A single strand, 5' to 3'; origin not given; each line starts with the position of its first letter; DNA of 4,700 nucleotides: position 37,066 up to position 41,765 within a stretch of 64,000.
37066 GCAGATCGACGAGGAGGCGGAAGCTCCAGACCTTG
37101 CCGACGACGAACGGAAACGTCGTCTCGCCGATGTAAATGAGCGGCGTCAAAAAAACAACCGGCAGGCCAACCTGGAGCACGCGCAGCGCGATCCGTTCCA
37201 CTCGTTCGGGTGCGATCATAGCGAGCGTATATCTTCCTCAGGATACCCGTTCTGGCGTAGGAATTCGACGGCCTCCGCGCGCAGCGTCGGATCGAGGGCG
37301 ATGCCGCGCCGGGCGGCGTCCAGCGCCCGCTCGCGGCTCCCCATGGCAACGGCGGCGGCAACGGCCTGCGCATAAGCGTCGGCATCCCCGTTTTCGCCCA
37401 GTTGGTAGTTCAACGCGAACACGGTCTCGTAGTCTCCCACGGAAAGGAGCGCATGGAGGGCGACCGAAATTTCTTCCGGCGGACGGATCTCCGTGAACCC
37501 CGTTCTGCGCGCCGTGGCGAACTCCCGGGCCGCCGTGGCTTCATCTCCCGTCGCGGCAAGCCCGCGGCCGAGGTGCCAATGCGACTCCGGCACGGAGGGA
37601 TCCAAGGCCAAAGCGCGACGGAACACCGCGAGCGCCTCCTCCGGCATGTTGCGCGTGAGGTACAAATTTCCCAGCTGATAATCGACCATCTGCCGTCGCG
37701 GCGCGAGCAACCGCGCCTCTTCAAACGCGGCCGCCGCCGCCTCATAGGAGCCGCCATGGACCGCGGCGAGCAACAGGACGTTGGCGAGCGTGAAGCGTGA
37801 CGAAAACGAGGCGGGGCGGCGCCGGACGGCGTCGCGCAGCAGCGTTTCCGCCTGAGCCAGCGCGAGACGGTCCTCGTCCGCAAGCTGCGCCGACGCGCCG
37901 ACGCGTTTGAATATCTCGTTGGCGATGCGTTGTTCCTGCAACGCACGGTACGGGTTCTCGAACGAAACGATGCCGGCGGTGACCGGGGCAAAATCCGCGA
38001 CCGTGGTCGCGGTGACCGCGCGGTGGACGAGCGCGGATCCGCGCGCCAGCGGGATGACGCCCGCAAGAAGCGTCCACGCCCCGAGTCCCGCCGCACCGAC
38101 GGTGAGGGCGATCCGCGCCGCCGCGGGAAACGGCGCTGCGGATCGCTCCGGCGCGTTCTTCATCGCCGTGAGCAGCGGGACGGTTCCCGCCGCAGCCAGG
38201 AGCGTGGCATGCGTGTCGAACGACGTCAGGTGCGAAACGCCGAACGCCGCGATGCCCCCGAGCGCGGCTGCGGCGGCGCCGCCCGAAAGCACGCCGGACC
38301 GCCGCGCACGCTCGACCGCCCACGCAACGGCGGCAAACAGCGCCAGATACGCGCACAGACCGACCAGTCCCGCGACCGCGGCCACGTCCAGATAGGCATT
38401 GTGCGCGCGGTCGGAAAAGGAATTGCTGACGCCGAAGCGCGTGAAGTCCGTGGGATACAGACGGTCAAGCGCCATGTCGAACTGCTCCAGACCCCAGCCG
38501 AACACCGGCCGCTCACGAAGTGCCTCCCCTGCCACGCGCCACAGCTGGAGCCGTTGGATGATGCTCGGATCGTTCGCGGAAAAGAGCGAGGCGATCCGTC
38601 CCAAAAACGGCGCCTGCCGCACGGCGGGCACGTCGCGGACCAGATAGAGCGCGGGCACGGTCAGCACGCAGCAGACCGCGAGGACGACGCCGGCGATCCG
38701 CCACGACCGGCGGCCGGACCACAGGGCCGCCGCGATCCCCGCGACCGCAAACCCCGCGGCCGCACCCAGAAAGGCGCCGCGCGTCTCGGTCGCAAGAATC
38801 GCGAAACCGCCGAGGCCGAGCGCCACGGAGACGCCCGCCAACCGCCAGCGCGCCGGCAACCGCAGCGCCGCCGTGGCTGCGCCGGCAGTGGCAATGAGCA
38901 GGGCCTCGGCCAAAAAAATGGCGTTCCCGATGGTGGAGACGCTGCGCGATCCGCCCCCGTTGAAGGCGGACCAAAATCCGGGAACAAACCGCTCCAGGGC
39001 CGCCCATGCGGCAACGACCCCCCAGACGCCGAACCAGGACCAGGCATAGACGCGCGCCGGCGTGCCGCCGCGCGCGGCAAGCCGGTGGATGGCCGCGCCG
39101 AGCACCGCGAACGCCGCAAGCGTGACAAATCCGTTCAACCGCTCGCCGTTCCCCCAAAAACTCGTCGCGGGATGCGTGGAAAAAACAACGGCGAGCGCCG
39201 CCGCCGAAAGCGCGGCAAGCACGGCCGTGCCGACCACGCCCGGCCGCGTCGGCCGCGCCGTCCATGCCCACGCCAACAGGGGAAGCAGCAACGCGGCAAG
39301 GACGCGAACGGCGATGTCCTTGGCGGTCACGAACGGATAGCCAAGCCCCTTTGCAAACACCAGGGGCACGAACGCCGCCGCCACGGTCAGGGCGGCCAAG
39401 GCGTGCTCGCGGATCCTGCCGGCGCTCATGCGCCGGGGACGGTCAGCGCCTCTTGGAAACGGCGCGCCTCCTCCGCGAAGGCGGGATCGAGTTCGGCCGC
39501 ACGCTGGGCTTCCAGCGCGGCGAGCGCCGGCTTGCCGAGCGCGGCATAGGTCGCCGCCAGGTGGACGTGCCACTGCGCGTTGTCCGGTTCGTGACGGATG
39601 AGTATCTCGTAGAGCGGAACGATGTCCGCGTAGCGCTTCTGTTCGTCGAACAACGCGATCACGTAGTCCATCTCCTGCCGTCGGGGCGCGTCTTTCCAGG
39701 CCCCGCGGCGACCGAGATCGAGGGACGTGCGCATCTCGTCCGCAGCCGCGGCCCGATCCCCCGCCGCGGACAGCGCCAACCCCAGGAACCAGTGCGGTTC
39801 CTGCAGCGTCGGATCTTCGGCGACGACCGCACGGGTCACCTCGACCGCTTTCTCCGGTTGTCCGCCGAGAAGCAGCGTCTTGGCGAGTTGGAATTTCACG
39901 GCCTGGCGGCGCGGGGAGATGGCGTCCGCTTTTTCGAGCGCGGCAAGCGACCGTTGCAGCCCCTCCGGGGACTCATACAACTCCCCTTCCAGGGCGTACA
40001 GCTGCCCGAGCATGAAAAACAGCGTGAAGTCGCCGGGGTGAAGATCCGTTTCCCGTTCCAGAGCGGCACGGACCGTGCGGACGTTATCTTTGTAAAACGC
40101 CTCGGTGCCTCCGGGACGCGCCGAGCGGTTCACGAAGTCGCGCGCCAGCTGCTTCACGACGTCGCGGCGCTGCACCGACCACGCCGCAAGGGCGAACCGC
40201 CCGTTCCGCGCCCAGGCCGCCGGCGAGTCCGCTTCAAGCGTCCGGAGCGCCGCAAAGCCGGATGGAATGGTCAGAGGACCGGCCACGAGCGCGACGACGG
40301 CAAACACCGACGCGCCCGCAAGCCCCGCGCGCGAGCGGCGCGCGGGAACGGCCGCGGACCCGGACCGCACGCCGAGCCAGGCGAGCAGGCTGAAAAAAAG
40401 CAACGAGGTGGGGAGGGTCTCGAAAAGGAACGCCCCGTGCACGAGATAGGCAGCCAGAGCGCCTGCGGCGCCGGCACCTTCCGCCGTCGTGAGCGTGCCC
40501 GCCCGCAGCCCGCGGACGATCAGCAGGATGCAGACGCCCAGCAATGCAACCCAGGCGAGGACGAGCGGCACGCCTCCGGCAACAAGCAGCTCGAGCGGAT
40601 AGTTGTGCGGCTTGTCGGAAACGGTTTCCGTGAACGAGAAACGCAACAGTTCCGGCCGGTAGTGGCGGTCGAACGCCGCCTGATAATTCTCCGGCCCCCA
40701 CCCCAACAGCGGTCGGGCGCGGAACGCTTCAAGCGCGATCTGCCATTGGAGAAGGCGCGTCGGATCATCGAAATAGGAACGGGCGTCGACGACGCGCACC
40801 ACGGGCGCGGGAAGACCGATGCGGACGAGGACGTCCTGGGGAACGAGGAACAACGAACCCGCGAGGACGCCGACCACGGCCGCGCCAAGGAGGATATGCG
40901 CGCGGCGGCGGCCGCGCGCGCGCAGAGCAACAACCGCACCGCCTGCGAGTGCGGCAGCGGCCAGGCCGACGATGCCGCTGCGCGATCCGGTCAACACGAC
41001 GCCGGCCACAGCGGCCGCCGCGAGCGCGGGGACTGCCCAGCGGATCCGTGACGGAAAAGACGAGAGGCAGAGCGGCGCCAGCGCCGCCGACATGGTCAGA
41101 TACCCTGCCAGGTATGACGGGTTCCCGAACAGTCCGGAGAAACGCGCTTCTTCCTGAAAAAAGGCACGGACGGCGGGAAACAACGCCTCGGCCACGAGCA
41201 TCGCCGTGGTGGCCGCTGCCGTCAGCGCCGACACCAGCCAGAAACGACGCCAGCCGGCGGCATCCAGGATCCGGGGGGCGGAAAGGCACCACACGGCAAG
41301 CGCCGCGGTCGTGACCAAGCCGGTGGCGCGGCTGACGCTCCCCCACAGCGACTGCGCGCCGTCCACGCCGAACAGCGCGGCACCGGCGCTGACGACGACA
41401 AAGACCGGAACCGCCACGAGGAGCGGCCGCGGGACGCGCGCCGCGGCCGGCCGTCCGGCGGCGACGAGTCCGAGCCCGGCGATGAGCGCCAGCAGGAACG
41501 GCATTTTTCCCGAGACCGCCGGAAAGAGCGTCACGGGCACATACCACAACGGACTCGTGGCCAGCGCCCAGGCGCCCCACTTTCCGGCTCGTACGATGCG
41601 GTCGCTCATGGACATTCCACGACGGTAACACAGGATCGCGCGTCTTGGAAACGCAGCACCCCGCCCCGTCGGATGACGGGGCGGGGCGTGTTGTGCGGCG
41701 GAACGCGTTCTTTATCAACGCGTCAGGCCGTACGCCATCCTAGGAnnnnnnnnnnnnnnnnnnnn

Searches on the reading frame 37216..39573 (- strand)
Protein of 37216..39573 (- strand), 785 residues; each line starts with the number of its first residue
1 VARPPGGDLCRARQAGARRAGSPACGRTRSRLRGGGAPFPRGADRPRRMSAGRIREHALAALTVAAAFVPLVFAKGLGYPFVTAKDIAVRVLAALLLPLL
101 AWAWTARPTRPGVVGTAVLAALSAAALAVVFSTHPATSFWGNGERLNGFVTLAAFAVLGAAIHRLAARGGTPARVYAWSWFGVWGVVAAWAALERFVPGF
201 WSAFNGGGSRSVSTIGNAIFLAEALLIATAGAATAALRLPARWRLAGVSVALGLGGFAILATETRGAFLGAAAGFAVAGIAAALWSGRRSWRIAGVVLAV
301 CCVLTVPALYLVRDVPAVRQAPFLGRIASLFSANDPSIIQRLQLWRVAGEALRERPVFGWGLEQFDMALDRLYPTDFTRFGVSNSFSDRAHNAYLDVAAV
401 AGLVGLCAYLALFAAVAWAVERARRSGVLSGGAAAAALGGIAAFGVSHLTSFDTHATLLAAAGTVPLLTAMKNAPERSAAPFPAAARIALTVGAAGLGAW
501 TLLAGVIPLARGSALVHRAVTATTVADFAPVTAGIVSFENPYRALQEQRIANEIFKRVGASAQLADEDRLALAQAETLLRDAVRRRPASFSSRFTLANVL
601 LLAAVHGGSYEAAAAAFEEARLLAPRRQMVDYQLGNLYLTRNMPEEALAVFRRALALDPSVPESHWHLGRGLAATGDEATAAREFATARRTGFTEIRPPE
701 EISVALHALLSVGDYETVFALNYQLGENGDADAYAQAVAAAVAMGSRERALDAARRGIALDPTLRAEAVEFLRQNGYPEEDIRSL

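Call 31: search_protein_families(library=pfam, proteins=[window:37216-39573:-], max_evalue=0.001)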
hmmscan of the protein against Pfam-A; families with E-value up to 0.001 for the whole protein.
window:37216-39573:- (785 aa): 9 families
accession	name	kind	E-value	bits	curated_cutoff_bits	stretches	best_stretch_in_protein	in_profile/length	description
PF04932.20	Wzy_C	-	1.4e-18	67.6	31.7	1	251-410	2-149/149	O-Antigen ligase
PF07719.23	TPR_2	-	2.4e-10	40.2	27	1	632-660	5-33/34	Tetratricopeptide repeat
PF00515.34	TPR_1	-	1.6e-08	34.4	27.8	1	632-660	5-33/34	Tetratricopeptide repeat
PF13428.12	TPR_14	-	4.8e-07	30.3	23.5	1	632-669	5-42/44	Tetratricopeptide repeat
PF13414.12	TPR_11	-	7.2e-07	29.2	26.8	1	635-669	1-35/42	TPR repeat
PF13181.12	TPR_8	-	8.1e-06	26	25.7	0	632-660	5-33/34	Tetratricopeptide repeat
PF13432.12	TPR_16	-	1e-05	26.3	32.7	1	632-688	1-57/65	Tetratricopeptide repeat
PF14559.12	TPR_19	-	2.1e-05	25.2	25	1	608-661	5-58/68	Tetratricopeptide repeat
PF13176.12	TPR_7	-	0.0008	19.8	27.9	0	633-659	4-32/36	Tetratricopeptide repeat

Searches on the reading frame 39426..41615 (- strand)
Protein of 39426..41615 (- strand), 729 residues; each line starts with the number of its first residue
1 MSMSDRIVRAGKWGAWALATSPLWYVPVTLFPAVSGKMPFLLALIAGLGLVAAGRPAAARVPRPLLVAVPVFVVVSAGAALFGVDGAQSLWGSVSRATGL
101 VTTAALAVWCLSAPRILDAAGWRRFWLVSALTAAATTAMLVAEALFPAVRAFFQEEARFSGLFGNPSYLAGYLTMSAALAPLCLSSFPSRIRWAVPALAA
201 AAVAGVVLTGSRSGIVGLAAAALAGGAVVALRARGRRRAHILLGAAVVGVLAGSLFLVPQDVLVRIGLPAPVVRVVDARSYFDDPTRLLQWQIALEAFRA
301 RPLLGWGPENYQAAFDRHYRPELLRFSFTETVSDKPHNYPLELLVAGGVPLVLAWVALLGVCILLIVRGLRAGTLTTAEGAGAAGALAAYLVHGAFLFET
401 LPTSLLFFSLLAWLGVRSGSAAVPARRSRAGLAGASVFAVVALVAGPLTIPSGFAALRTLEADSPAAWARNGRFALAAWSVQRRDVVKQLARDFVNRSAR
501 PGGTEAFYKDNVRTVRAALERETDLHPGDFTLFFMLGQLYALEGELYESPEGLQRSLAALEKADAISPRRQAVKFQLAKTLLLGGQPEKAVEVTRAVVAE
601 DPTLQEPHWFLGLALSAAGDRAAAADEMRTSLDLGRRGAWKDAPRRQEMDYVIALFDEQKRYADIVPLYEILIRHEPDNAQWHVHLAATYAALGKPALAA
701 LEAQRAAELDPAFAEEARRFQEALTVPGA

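Call 31: search_protein_families(library=pfam, proteins=[window:39426-41615:-], max_evalue=0.001)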
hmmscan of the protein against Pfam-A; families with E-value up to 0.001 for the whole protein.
window:39426-41615:- (729 aa): 5 families
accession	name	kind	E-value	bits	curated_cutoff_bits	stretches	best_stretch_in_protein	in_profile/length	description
PF04932.20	Wzy_C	-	2.5e-20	73.2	31.7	1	198-356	2-149/149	O-Antigen ligase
PF07719.23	TPR_2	-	1e-06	28.9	27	0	681-712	2-33/34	Tetratricopeptide repeat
PF14559.12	TPR_19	-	2e-06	28.4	25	1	555-603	9-57/68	Tetratricopeptide repeat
PF23914.1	TPR_CcmH_CycH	-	5e-05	23.6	42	0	505-627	25-143/158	Cytochrome c-type biogenesis protein H TPR domain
PF13431.12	TPR_17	-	8.8e-05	22.9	24.4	0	523-546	6-29/34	Tetratricopeptide repeat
